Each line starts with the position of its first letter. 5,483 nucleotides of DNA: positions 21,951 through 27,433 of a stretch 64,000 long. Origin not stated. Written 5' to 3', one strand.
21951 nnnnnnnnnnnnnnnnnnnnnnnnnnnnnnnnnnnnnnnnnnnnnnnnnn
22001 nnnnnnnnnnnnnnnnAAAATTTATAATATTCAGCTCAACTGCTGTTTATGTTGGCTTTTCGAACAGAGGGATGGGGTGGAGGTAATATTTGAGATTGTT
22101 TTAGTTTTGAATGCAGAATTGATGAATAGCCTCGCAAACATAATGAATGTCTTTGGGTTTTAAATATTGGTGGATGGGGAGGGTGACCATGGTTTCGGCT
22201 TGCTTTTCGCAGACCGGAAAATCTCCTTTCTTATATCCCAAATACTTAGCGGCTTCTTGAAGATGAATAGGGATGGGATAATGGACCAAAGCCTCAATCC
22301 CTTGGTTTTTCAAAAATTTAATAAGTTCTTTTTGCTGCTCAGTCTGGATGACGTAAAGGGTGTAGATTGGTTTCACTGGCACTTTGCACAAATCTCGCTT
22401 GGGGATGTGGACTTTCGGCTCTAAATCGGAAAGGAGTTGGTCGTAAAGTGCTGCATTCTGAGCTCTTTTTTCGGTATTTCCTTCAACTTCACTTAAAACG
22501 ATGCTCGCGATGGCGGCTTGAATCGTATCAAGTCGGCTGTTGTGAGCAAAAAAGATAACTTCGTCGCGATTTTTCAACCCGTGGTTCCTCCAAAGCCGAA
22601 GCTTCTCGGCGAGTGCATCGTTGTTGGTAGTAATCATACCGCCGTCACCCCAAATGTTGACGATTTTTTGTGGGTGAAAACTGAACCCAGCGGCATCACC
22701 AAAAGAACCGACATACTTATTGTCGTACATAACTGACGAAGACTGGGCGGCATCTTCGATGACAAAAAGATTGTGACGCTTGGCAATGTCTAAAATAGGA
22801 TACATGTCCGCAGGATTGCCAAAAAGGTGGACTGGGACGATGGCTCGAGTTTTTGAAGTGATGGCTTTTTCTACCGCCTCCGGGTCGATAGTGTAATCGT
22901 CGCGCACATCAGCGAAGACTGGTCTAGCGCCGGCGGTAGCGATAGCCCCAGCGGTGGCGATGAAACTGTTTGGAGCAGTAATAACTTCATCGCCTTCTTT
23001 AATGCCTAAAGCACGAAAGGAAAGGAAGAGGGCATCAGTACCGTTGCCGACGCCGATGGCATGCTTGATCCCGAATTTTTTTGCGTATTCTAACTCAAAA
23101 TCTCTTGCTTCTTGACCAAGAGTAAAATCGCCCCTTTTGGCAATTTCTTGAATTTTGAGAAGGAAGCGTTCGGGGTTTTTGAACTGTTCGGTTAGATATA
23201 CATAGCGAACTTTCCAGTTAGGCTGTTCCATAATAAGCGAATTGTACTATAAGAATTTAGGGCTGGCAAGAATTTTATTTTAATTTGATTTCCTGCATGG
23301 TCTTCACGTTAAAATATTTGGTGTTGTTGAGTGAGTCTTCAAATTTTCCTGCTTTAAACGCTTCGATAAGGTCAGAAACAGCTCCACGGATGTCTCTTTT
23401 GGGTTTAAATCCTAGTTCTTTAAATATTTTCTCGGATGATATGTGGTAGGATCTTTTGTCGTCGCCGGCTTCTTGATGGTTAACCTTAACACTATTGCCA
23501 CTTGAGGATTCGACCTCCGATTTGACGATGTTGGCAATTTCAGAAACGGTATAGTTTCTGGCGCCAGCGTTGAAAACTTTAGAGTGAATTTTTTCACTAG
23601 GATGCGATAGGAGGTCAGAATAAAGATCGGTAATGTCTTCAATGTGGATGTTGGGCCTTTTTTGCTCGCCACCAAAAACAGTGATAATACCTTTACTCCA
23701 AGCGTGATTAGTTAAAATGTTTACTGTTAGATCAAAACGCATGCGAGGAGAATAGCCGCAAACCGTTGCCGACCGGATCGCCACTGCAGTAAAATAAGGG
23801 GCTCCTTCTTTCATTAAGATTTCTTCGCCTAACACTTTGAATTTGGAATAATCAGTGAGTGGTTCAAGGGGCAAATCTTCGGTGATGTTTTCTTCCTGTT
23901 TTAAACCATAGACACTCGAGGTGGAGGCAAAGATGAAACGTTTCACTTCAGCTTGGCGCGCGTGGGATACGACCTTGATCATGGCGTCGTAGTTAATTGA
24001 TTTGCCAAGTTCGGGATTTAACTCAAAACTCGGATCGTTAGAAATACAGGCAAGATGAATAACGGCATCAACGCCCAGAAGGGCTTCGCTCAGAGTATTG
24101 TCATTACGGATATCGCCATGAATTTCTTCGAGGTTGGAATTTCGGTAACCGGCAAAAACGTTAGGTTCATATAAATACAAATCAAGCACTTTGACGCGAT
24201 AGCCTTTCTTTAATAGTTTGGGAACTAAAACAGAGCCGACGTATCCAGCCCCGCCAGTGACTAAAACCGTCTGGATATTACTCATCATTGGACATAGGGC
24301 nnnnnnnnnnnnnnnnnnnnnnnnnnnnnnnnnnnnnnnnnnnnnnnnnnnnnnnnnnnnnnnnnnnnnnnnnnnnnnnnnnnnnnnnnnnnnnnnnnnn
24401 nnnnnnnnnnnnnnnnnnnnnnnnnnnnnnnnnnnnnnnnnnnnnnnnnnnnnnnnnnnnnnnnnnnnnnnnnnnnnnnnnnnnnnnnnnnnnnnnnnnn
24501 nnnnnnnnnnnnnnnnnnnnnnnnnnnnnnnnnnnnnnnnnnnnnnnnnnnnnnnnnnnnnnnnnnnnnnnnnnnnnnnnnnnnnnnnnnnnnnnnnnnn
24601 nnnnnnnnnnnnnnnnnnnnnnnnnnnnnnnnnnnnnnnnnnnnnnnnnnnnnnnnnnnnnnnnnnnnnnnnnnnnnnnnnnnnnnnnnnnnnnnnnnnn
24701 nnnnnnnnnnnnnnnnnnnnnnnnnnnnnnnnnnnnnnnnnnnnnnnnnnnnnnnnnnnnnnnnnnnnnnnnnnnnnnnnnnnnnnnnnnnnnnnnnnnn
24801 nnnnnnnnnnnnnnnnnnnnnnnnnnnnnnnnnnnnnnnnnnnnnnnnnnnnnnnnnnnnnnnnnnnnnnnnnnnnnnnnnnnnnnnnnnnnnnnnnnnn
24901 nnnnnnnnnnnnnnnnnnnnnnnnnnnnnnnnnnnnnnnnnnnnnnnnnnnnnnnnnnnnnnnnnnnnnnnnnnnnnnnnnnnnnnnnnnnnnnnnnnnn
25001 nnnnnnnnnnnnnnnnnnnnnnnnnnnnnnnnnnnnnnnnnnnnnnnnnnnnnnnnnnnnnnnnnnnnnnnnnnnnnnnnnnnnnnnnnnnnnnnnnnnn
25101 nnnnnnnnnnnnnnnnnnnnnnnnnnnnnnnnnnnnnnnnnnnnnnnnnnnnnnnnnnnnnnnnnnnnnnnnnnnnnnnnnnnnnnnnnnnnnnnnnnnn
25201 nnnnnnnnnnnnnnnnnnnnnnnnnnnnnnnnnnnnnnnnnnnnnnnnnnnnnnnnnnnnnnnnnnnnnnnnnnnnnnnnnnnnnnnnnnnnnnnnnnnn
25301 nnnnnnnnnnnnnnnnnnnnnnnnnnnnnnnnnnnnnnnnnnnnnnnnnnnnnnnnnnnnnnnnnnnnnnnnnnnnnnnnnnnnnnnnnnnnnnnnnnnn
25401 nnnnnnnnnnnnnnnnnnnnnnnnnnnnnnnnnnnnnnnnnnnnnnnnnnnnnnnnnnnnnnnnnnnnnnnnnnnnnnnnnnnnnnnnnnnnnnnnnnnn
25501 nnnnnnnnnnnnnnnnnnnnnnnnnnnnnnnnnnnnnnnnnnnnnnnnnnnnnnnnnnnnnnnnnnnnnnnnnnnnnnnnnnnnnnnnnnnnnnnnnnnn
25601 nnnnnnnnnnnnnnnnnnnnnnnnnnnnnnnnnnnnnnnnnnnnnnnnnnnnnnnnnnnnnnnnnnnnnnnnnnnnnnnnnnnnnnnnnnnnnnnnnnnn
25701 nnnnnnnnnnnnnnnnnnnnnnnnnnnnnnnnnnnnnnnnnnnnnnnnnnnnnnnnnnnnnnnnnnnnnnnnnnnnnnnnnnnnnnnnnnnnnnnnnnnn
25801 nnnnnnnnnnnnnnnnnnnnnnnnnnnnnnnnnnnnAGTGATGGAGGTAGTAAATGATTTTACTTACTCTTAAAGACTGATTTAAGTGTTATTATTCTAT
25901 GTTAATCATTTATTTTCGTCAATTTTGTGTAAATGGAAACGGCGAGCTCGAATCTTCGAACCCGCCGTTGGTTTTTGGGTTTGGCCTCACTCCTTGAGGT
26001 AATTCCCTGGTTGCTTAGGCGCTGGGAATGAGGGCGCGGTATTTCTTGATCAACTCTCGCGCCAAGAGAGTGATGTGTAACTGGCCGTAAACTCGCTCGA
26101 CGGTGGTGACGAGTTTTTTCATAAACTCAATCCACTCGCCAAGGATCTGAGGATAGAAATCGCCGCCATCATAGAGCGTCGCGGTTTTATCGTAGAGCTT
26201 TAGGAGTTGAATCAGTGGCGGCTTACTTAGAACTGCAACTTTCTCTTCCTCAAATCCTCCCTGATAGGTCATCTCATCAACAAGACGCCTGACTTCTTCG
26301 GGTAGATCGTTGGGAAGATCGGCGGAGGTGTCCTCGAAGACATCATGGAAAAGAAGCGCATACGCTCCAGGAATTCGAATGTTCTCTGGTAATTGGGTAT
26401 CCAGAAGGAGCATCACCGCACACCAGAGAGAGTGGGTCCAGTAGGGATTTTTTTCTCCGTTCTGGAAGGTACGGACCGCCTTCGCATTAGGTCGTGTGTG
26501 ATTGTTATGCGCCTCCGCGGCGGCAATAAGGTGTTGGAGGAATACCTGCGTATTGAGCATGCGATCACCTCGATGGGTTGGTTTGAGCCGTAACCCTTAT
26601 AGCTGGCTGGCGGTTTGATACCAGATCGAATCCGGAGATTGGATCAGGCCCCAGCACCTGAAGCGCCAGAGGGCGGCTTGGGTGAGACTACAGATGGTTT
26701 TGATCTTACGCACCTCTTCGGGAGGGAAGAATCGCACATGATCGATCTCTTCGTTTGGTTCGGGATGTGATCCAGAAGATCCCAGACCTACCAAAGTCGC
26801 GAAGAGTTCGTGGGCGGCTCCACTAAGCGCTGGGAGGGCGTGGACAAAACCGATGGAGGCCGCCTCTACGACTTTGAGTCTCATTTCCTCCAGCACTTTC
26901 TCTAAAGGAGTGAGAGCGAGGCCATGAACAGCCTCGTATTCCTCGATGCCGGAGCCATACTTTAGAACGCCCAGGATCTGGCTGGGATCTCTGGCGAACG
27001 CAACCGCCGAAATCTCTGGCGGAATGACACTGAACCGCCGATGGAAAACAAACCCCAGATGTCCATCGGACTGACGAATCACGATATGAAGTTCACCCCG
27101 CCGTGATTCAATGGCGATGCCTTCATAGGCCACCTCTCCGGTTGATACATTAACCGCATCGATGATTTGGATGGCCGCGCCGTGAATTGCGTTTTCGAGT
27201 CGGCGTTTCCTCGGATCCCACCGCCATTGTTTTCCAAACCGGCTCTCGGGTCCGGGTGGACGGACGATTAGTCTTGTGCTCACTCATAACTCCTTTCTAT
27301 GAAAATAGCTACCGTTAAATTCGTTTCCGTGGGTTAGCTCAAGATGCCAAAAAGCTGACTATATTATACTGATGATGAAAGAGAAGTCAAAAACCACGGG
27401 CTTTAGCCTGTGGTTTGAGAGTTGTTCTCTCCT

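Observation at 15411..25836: Unprecedented tailoring block inside the glycan cluster: B12-rSAM + ALS-like TPP enzyme + PanB-like + class-I aminotransferase + DegT + heptose-activating enzymes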

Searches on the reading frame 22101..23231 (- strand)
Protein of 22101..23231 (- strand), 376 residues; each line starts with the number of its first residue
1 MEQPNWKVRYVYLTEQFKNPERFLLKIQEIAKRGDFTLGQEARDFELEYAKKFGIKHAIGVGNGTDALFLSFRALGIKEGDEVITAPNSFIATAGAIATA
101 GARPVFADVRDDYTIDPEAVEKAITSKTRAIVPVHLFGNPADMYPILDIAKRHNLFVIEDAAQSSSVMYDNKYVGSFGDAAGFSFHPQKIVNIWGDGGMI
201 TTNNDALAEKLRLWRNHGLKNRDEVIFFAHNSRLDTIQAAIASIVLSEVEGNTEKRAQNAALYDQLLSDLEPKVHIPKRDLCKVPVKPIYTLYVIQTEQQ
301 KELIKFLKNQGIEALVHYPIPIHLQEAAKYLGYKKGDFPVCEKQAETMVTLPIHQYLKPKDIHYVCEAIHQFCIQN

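Call 3: search_protein_families(library=pfam, proteins=[window:22101-23231:-])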
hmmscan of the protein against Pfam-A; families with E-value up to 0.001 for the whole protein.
window:22101-23231:- (376 aa): 4 families
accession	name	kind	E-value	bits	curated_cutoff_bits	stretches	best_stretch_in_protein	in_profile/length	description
PF01041.23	DegT_DnrJ_EryC1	-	5.5e-106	355.3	19.8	1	22-369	6-359/360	DegT/DnrJ/EryC1/StrS aminotransferase family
PF01212.27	Beta_elim_lyase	-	4.2e-06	26.7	27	1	41-242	33-239/288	Beta-eliminating lyase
PF00155.27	Aminotran_1_2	-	1.4e-05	24.9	19.7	1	19-160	18-185/361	Aminotransferase class I and II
PF00266.25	Aminotran_5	-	9.8e-05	21.9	21.5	1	63-165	69-180/371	Aminotransferase class-V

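Call 4: search_protein_families(library=ncbifam, proteins=[window:22101-23231:-])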
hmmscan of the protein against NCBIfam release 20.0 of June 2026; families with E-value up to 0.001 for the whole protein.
window:22101-23231:- (376 aa): 30 families (the best 25 are shown)
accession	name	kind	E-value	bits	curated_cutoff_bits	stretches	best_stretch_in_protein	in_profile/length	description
TIGR03588.1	PseC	equivalog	5.4e-71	239.5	423.5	1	35-372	25-379/380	UDP-4-amino-4,6-dideoxy-N-acetyl-beta-L-altrosamine transaminase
NF008687.0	PRK11706.1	equivalog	5.1e-62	209.8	375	1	48-372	39-373/375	dTDP-4-amino-4,6-dideoxygalactose transaminase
NF008658.2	PRK11658.1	equivalog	4.1e-56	190.3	631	1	26-372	19-376/379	UDP-4-amino-4-deoxy-L-arabinose aminotransferase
TIGR02379.1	ECA_wecE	subfamily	2.2e-54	184.6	434.85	1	39-372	30-374/376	dTDP-4-amino-4,6-dideoxy-D-glucose transaminase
TIGR04181.1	NHT_00031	hypoth_equivalog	3e-54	184.2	420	1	38-352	28-357/359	LegC family aminotransferase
TIGR04427.1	PLP_DesI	equivalog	2.9e-48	164.9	650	1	39-370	51-380/390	dTDP-4-dehydro-6-deoxyglucose aminotransferase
NF011936.0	PRK15407.1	equivalog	1.1e-41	143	423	2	36-218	61-251/440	lipopolysaccharide biosynthesis protein RfbH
NF005816.0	PRK07682.1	equivalog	5.9e-12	44.9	620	1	43-174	81-215/390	aminotransferase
NF004621.0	PRK05957.1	equivalog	3.5e-10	39.2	498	1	56-162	89-201/389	pyridoxal phosphate-dependent aminotransferase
NF002878.0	PRK03321.1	subfamily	5.5e-09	35.2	374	1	47-132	64-150/352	histidinol-phosphate transaminase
NF041364.1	GntC_guanitoxin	equivalog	5.6e-09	35.4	415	1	65-171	70-184/356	guanitoxin biosynthesis PLP-dependent (S)-gamma-hydroxy-L-arginine cyclodehydratase GntC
NF005817.0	PRK07683.1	equivalog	6.2e-09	35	575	1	46-173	83-212/387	aminotransferase A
NF004770.0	PRK06108.1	subfamily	1.1e-08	34.3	422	1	44-180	85-229/396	pyridoxal phosphate-dependent aminotransferase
NF041091.1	asp_aminotase_Arch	equivalog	2e-08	33.5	550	1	58-175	89-213/376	aspartate aminotransferase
NF004975.0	PRK06348.1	equivalog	6.8e-08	31.9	549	1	33-172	66-212/384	pyridoxal phosphate-dependent aminotransferase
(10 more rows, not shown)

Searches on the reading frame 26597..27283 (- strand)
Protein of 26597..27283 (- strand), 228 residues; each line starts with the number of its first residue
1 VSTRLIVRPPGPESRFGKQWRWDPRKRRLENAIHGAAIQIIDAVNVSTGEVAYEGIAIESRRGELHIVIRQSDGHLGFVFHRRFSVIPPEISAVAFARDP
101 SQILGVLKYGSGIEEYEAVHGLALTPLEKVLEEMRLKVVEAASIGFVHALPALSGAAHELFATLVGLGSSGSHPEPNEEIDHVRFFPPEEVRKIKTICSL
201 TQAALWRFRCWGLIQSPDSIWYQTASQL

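Call 7: search_protein_families(library=pfam, proteins=[window:26597-27283:-], max_evalue=0.00001)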
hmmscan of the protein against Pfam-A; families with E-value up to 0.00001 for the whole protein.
window:26597-27283:- (228 aa): 0 families

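Call 49: search_protein_families(library=ncbifam, proteins=[window:26597-27283:-], max_evalue=1e-10)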
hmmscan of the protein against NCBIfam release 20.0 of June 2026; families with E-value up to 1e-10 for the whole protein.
window:26597-27283:- (228 aa): 0 families

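Call 54: search_protein_families(library=pfam, proteins=[window:26597-27283:-], max_evalue=5)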
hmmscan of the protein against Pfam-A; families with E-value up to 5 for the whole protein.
window:26597-27283:- (228 aa): 1 family
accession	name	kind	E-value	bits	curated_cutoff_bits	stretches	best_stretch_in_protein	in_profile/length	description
PF18195.6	GatD_N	-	0.011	15.5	25.7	1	39-73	2-38/54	GatD N-terminal domain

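Call 80: predict_structure(protein=window:26597-27283:-)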
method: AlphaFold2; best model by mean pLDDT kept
length: 228 residues; sequences in the alignment: 1
mean_pLDDT: 46.4   pTM: 0.31
mean pLDDT of the five models: 46.4, 42.8, 42.3, 39.0, 33.7
residues with pLDDT >= 90: 0; 70-90: 0; 50-70: 100; < 50: 128
segments of 3 or more residues with pLDDT < 50: 1-32, 42-49, 58-66, 74-77, 81-124, 142-146, 168-186
pLDDT, mean of each block of 10 residues (from residue 1): 27 33 40 50 44 48 48 49 41 43 38 32 48 55 49 59 51 41 48 57 58 55 53
secondary structure, 60 per line:
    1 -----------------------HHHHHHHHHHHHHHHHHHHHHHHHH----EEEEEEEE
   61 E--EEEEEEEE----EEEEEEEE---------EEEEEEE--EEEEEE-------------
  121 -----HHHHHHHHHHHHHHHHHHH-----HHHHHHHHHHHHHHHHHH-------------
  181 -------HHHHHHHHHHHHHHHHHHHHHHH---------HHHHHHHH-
elements in order: H24-48 E53-61 E64-71 E76-83 E93-99 E102-107 H126-144 H150-167 H188-210 H220-227
